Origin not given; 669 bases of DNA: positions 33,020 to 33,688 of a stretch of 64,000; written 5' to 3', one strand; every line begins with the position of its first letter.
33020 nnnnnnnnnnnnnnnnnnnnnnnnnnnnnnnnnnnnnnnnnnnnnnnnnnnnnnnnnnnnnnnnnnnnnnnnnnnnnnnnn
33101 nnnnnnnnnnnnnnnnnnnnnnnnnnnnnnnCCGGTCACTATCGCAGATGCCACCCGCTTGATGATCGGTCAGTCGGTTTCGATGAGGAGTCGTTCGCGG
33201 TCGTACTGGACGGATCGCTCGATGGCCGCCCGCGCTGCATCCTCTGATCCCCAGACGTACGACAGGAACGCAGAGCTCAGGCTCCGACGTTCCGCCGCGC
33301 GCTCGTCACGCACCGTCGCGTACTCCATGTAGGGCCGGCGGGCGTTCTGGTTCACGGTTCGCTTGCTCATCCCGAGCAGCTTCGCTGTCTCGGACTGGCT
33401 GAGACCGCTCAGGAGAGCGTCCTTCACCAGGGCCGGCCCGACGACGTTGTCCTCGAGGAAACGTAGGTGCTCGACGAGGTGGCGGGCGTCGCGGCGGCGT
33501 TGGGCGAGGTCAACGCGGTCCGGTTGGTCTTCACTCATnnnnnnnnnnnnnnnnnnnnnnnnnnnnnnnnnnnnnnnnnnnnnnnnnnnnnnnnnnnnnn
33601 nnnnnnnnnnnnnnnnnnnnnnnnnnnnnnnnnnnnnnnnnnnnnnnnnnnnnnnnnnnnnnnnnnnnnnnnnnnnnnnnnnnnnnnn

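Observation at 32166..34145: Low-GC 321-aa gene downstream of two paralogous HTH regulators with palindromic operators: candidate regulated toxin/defence cassette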

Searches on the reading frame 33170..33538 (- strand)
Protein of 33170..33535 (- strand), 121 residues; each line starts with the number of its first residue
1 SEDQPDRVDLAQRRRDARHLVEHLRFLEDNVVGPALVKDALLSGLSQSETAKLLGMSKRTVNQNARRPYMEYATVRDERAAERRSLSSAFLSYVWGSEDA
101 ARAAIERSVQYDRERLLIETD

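Call 4: search_protein_families(library=pfam, proteins=[window:33170-33535:-], max_evalue=0.1)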
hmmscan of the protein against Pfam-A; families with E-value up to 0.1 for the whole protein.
window:33170-33535:- (121 aa): 13 families
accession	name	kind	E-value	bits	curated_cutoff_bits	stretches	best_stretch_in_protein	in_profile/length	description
PF08281.18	Sigma70_r4_2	-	0.00015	21.8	25.7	1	42-67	24-49/54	Sigma-70, region 4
PF07638.17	Sigma70_ECF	-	0.0003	21.2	21.1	1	34-64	141-171/185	ECF sigma factor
PF13384.12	HTH_23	-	0.00031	20.9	24.6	1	41-64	14-37/50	Homeodomain-like domain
PF20432.4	Xre-like-HTH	-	0.002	18.8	25.8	1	42-66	21-43/63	Antitoxin Xre-like helix-turn-helix domain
PF01381.28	HTH_3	-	0.0038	17.7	23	1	43-63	8-28/55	Helix-turn-helix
PF13518.12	HTH_28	-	0.0043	17.6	25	1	37-61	6-29/52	Helix-turn-helix domain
PF13551.12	HTH_29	-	0.0064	17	28.1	1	40-65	7-33/64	Winged helix-turn helix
PF04545.22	Sigma70_r4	-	0.017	15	24.1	1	43-64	19-40/50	Sigma-70, region 4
PF13412.12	HTH_24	-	0.02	14.9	21.9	1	44-66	17-39/48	Winged helix-turn-helix DNA-binding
PF13560.12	HTH_31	-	0.051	14.3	27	1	12-62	8-32/64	Helix-turn-helix domain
PF15978.11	TnsD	-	0.064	12.7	32.4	1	16-91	190-247/355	Tn7-like transposition protein D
PF02954.25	HTH_8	-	0.072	13.3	22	0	46-61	20-35/42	Bacterial regulatory protein, Fis family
PF16509.11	KORA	-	0.087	13.5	26.7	0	23-73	12-59/84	TrfB plasmid transcriptional repressor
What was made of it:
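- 33170..33538 (-): HTH-A (122 aa). All-helical protein with a sigma-70 region 4 / LuxR / DeoR-like helix-turn-helix at residues ~45-67 and the conserved C-terminal YVWGS...YDRERL helical hairpin. Weak Pfam HTH hits, all below cut-off (call 4).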

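Call 5: search_protein_families(library=padloc, proteins=[window:33170-33535:-], max_evalue=1)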
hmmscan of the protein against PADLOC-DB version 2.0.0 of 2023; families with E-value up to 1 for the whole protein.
window:33170-33535:- (121 aa): 1 family
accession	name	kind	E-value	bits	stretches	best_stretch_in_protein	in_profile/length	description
PDLC01851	CARF3--CARF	-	8.1e-05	20.1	1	37-95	217-275/279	-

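Call 6: search_protein_families(library=ncbifam, proteins=[window:33170-33535:-], max_evalue=1)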
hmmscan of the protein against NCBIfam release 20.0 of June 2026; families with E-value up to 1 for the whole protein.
window:33170-33535:- (121 aa): 4 families
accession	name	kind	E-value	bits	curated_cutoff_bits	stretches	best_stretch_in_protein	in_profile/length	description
TIGR02937.1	sigma70-ECF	superfamily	0.0029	17.2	42.9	1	41-67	130-156/165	sigma-70 family RNA polymerase sigma factor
TIGR02999.1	Sig-70_X6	subfamily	0.01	15.7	126.15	1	37-65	143-171/183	ECF-type sigma factor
NF033546.1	transpos_IS21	equivalog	0.016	14.8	160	1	43-90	7-53/294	IS21 family transposase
NF005644.0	PRK07408.1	subfamily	0.026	14.2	261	1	12-66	191-243/258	RNA polymerase sigma factor SigF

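Call 18: find_homologous_proteins(query=window:33170-33535:-)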
Query window:33170-33535:- (121 aa): 16 proteins with E <= 0.001 among 46 candidates.
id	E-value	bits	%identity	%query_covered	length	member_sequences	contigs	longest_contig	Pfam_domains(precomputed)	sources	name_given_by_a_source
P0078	1.0e-66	240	97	100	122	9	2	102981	-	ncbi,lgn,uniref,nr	ncbi:hypothetical protein [Prescottella equi]|uniref:hypothetical protein n=1 Tax=Rhodococcus hoagii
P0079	8.7e-59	214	87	100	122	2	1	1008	-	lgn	-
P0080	7.8e-57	208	84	100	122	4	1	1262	-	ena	-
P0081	4.4e-52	193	79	100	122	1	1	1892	-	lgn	-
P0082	1.5e-48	181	80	91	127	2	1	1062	-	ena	-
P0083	9.0e-48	179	76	94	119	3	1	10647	-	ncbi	ncbi:hypothetical protein ACWIE7_17800 [Dietzia sp. NPDC055343]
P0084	3.0e-47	177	74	98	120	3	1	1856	-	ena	-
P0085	7.7e-47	176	71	100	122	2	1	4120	-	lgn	-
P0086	4.4e-37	145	86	70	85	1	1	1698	-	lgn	-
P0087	4.2e-36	141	61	93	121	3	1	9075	-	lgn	-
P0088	5.8e-36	141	62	97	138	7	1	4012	-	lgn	-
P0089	3.0e-34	135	92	62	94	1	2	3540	-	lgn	-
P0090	5.5e-34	135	62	93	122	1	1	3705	-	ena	-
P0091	1.1e-31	127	65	84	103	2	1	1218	-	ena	-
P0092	6.7e-24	102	52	96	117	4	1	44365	-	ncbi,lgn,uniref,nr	ncbi:hypothetical protein CH275_26660 [Rhodococcus sp. 06-235-1A]|uniref:hypothetical protein n=1 Ta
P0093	6.4e-18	83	53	82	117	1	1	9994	PF08281.19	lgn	-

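Call 29: find_encoding_contigs(protein=P0083, flank=5000, max_places=2)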
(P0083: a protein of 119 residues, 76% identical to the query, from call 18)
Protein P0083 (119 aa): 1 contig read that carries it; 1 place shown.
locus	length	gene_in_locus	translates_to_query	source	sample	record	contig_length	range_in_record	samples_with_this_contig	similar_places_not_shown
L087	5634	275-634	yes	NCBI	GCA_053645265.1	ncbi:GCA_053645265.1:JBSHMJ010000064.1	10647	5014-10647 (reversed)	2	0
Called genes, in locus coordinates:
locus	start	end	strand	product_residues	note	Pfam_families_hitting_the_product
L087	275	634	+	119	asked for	-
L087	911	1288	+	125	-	-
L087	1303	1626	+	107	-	-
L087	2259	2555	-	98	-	-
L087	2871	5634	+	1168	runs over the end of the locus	PF08751:TrwC, PF13245:AAA_19, PF13604:AAA_30, PF01443:Viral_helicase1 (faint)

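Call 30: find_encoding_contigs(protein=P0092, flank=5000, max_places=2)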
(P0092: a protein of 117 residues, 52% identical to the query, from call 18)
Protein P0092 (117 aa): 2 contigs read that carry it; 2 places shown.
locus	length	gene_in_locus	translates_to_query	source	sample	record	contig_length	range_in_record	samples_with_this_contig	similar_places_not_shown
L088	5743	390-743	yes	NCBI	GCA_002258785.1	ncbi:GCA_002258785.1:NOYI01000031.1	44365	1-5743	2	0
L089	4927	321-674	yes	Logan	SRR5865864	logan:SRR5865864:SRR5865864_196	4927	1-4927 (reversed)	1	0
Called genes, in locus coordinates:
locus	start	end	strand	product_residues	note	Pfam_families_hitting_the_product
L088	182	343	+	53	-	-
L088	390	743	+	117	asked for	-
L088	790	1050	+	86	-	-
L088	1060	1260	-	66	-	PF21983:NikA-like (weak)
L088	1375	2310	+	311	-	-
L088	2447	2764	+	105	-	-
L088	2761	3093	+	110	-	-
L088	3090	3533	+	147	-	-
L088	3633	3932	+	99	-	-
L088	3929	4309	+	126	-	-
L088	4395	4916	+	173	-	-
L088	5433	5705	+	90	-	-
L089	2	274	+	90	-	?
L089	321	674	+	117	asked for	-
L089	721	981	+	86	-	-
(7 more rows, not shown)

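Call 31: find_encoding_contigs(protein=P0087, flank=5000, max_places=2)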
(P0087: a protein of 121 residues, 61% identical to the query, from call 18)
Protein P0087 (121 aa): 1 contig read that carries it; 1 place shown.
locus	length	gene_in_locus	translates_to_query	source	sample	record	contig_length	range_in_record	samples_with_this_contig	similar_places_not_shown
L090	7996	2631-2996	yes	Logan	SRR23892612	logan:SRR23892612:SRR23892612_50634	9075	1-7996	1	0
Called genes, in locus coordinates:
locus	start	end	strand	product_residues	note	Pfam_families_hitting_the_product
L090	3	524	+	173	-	?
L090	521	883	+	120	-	-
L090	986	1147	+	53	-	-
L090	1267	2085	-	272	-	-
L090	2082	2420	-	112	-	-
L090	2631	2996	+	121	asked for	-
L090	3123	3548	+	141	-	-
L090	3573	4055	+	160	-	-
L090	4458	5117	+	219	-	-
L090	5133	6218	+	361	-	-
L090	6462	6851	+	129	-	-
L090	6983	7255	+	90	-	-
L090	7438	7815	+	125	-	-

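Call 32: find_encoding_contigs(protein=P0093, flank=5000, max_places=2)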
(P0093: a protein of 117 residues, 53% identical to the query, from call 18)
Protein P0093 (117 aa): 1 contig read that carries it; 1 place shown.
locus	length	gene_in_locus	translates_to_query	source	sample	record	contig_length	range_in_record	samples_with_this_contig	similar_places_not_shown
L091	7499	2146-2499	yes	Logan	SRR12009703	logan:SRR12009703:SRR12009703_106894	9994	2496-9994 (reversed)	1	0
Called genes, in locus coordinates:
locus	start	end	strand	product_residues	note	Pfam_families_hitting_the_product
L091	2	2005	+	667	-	?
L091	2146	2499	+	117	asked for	PF08281:Sigma70_r4_2 (weak)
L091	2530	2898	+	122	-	-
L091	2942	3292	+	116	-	-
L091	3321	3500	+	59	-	-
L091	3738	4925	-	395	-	PF06666:DUF1173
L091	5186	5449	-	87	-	PF00462:Glutaredoxin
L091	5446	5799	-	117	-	-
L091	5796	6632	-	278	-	-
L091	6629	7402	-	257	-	-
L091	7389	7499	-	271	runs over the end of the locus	-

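Call 37: search_dna_similar(query=window:33173-33538:-, collection=plasmids, mode=protein, max_rows=60, max_evalue=0.001)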
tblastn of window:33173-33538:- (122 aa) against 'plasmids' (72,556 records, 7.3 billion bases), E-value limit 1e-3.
Records with a match: 10; places in all: 14; records where one place covers at least 80% of the query: 7.
Best place of each record, by identity: >=99% 3; 95-99% 1; 60-80% 3; <60% 3.
By first word of the organism name: Prescottella 5; Rhodococcus 4; Cryobacterium 1.
By predicted mobility (MOB-suite, as given by PLSDB): conjugative 5; non-mobilizable 3; mobilizable 2.
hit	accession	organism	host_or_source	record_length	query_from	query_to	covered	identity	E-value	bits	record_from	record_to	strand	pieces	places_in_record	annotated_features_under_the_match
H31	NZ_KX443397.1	Prescottella equi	Sus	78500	1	122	100%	100.0%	8e-75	247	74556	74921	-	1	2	hypothetical protein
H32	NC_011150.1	Prescottella equi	-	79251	1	122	100%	100.0%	8e-75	247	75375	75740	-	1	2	hypothetical protein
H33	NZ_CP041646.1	Prescottella equi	Homo sapiens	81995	1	122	100%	100.0%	8e-75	247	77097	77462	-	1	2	hypothetical protein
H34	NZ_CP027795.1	Prescottella equi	tissue,soil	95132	1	122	100%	96.7%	1e-71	238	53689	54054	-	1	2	hypothetical protein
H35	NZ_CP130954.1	Rhodococcus opacus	cell culture,Sod-podzolic soil ...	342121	7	122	95%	60.3%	7e-36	135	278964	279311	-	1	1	hypothetical protein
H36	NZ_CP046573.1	Rhodococcus sp. WAY2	cell culture,bacterial consortium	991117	6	122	96%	57.3%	6e-35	133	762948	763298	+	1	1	hypothetical protein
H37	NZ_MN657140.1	Cryobacterium sp.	-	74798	6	120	94%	49.6%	5e-23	99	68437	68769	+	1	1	LuxR C-terminal-related transcriptional regulator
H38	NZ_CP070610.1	Rhodococcus koreensis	cell culture,rhizosphere of apple ...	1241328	21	100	66%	54.8%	3e-18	86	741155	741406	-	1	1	record has no annotation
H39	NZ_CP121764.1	Prescottella equi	soil,soil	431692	18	76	44%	79.6%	6e-12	93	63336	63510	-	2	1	none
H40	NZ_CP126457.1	Rhodococcus sp. AH-ZY2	single cell,soil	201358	61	122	51%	62.9%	2e-14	75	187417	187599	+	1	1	none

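Call 54: predict_structure(alignment_id=A2)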
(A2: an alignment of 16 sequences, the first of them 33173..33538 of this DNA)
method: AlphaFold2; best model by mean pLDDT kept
length: 122 residues; sequences in the alignment: 16
mean_pLDDT: 87.1   pTM: 0.78
mean pLDDT of the five models: 87.1, 87.0, 86.5, 86.5, 85.6
residues with pLDDT >= 90: 71; 70-90: 37; 50-70: 12; < 50: 2
segments of 3 or more residues with pLDDT < 50: none
pLDDT, mean of each block of 10 residues (from residue 1): 62 88 90 95 98 98 95 64 83 96 95 88 54
secondary structure, 60 per line:
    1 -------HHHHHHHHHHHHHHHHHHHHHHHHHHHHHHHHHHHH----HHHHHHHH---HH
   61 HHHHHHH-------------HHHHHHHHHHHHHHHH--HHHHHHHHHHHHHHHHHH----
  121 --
elements in order: H8-43 H48-55 H59-67 H81-96 H99-116
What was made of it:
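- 33170..33538 (-): AF2 pLDDT 87 (call 54).
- On BrxR/CapW-type defence regulators: The 122-aa protein is modelled as five helices with no beta-rich WYL domain (call 54).
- Closest known: Autorepressed plasmid and defence-system HTH regulators. Different: There is no WYL or ligand-binding domain (call 54).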

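Call 71: search_protein_families(library=phrogs, proteins=[window:33173-33538:-], max_evalue=0.1)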
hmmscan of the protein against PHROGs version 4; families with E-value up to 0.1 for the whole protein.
window:33173-33538:- (122 aa): 7 families
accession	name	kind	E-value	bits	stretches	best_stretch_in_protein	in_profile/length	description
phrog_7061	-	DNA, RNA and nucleotide metabolism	0.0051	18.3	1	11-68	19-67/70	HTH DNA binding protein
phrog_3865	-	unknown function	0.0057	17.9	1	44-63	23-42/74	-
phrog_664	-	DNA, RNA and nucleotide metabolism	0.0077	17.1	1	42-84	97-139/210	DNA binding protein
phrog_35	-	transcription regulation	0.029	15.4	1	39-72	79-115/181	transcriptional repressor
phrog_686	-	DNA, RNA and nucleotide metabolism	0.037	15.3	0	16-65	20-68/76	HTH DNA binding protein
phrog_5536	-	unknown function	0.045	14.5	1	38-86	14-63/172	-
phrog_1157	-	integration and excision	0.055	13.7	0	42-95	14-65/422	transposase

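Call 75: find_homologous_proteins(query=A2, max_evalue=0.001)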
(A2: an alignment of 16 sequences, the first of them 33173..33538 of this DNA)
Query A2 (16 sequences) (122 aa, profile of the alignment): 49 proteins with E <= 0.001 among 8000 candidates.
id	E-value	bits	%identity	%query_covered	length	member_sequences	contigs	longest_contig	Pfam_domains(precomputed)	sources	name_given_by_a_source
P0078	3.2e-58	213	97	100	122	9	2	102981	-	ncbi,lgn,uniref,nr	ncbi:hypothetical protein [Prescottella equi]|uniref:hypothetical protein n=1 Tax=Rhodococcus hoagii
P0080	4.8e-57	209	84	100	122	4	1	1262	-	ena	-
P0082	1.6e-56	207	80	90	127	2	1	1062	-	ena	-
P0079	3.1e-56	207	87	100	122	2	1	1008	-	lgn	-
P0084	1.3e-55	205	74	98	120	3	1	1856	-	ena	-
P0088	3.4e-55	203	62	96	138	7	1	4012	-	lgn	-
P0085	3.5e-55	203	71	100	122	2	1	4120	-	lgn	-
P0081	5.4e-55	203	79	100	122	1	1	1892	-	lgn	-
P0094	7.8e-55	202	65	93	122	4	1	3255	-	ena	-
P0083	1.8e-54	201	76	93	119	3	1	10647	-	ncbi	ncbi:hypothetical protein ACWIE7_17800 [Dietzia sp. NPDC055343]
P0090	2.4e-54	200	62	93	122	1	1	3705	-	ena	-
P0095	2.9e-54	200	61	95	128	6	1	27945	-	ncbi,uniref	ncbi:hypothetical protein [Rhodococcus jostii]|uniref:hypothetical protein n=1 Tax=Rhodococcus josti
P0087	4.7e-54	199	61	93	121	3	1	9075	-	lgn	-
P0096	2.4e-52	194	57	95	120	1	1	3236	-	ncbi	ncbi:MAG: hypothetical protein AAGC80_23590 [Rhodococcus sp. (in: high G+C Gram-positive bacteria)]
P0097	5.8e-52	193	58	95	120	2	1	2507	-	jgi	jgi:hypothetical protein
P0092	2.6e-45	171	52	95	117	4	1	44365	-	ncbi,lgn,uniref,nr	ncbi:hypothetical protein CH275_26660 [Rhodococcus sp. 06-235-1A]|uniref:hypothetical protein n=1 Ta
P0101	3.1e-44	168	50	91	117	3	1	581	PF00196.26,PF08281.19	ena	-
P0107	3.9e-43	164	51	91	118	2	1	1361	PF08281.19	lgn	-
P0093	8.8e-43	163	53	81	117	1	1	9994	PF08281.19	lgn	-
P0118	2.0e-39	152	50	94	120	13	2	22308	PF00196.26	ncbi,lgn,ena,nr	nr:LuxR C-terminal-related transcriptional regulator [uncultured Rhodococcus sp.]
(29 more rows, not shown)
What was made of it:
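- On LuxR / sigma-70 region 4 HTH families (Pfam GerE, Sigma70_r4, Sigma70_r4_2): A few family members carry precomputed PF00196 or PF08281 labels (call 75).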

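Call 78: get_annotated_region(hit=H35, flank=4000)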
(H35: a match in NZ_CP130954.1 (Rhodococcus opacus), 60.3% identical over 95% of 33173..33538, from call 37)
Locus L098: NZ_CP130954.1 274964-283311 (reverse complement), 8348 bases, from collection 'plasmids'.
description: Rhodococcus opacus strain VOC-14 plasmid pRho-VOC14-C342, complete sequence
organism: Rhodococcus opacus (NCBI taxid 37919)
taxonomy: Bacteria; Actinomycetota; Actinomycetes; Mycobacteriales; Nocardiaceae; Rhodococcus; Rhodococcus opacus
host: -; source: cell culture,Sod-podzolic soil contaminated with solvents; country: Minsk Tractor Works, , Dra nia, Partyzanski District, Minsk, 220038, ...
typing (MOB-suite, as given by PLSDB): non-mobilizable
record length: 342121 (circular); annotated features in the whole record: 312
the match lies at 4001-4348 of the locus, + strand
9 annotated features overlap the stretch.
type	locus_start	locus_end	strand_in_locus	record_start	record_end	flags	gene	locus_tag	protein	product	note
CDS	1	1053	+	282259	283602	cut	-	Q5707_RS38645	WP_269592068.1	hypothetical protein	-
CDS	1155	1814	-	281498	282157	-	-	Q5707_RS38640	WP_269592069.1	HNH endonuclease family protein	-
CDS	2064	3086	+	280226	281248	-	-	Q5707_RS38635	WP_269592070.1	tyrosine-type recombinase/integrase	GO:0015074 - DNA integration [Evidence IEA]; GO:0006310 - DNA recombination [Evidence IEA]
CDS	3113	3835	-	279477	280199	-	-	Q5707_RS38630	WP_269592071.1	hypothetical protein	-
CDS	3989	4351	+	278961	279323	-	-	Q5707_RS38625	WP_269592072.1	hypothetical protein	-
CDS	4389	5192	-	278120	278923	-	-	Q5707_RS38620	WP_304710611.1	alpha/beta hydrolase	-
CDS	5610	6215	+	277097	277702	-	-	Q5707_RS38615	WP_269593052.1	hypothetical protein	-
CDS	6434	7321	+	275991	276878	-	-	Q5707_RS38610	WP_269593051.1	aminoglycoside phosphotransferase family protein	GO:0016310 - phosphorylation [Evidence IEA]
CDS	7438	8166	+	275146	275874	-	-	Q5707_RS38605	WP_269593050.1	hypothetical protein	-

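Call 79: get_annotated_region(hit=H36, flank=4000)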
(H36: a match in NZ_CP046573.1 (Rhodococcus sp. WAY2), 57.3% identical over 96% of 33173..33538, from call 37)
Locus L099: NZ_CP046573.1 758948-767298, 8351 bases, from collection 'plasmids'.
description: Rhodococcus sp. WAY2 plasmid pRWAY01, complete sequence
organism: Rhodococcus sp. WAY2 (NCBI taxid 2663121)
taxonomy: Bacteria; Actinomycetota; Actinomycetes; Mycobacteriales; Nocardiaceae; Rhodococcus; Rhodococcus sp. WAY2
host: -; source: cell culture,bacterial consortium; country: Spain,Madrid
typing (MOB-suite, as given by PLSDB): mobilizable; relaxase MOBF,MOBP,MOBP
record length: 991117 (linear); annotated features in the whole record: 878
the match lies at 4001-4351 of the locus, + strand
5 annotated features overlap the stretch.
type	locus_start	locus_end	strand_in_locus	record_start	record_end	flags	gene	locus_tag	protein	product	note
CDS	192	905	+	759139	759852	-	-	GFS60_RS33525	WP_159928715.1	HNH endonuclease family protein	-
CDS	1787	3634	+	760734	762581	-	-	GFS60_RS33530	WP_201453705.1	RNB domain-containing ribonuclease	-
CDS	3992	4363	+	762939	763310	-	-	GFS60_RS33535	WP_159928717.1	hypothetical protein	-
CDS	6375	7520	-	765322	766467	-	-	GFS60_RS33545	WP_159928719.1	citrate synthase 2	-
CDS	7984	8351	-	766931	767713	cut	-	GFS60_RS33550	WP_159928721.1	SDR family oxidoreductase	-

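Call 80: get_annotated_region(hit=H37, flank=4000)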
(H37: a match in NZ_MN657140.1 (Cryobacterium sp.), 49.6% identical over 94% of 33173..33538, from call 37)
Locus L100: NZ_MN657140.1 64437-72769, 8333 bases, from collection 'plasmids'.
description: Cryobacterium sp. strain ANT_H26B plasmid pA26BH1, complete sequence
organism: Cryobacterium sp. (NCBI taxid 1926290)
taxonomy: Bacteria; Actinomycetota; Actinomycetes; Micrococcales; Microbacteriaceae; Cryobacterium; Cryobacterium sp.
host: -; source: -; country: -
typing (MOB-suite, as given by PLSDB): non-mobilizable
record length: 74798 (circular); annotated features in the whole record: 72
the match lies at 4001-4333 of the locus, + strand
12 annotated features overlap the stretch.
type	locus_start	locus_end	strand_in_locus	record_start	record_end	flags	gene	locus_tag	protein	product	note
CDS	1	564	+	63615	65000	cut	-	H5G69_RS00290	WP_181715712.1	Mu transposase C-terminal domain-containing protein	-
CDS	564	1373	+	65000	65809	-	-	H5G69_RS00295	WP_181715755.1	AAA family ATPase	-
CDS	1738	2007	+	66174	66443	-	-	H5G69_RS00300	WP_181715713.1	hypothetical protein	-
CDS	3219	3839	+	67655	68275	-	-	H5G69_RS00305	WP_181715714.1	recombinase family protein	GO:0006310 - DNA recombination [Evidence IEA]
CDS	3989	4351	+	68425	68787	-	-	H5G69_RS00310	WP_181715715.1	LuxR C-terminal-related transcriptional regulator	GO:0006355 - regulation of DNA-templated transcription [Evidence IEA]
CDS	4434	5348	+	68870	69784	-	-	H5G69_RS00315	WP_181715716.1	DUF2637 domain-containing protein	-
CDS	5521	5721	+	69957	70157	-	-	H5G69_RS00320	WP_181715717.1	type II toxin-antitoxin system HicA family toxin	-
CDS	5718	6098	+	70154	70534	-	-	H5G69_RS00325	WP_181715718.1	HicB family toxin-antitoxin system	-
CDS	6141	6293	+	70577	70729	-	-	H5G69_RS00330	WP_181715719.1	hypothetical protein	-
CDS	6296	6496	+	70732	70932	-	-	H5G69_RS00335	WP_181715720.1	hypothetical protein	-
CDS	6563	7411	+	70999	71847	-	-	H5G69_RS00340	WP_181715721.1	hypothetical protein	-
CDS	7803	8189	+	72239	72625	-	-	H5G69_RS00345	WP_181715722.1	hypothetical protein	-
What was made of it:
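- Tried and rejected: Annotation of three further plasmid loci likewise shows no DUF6615 (calls 78-80).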
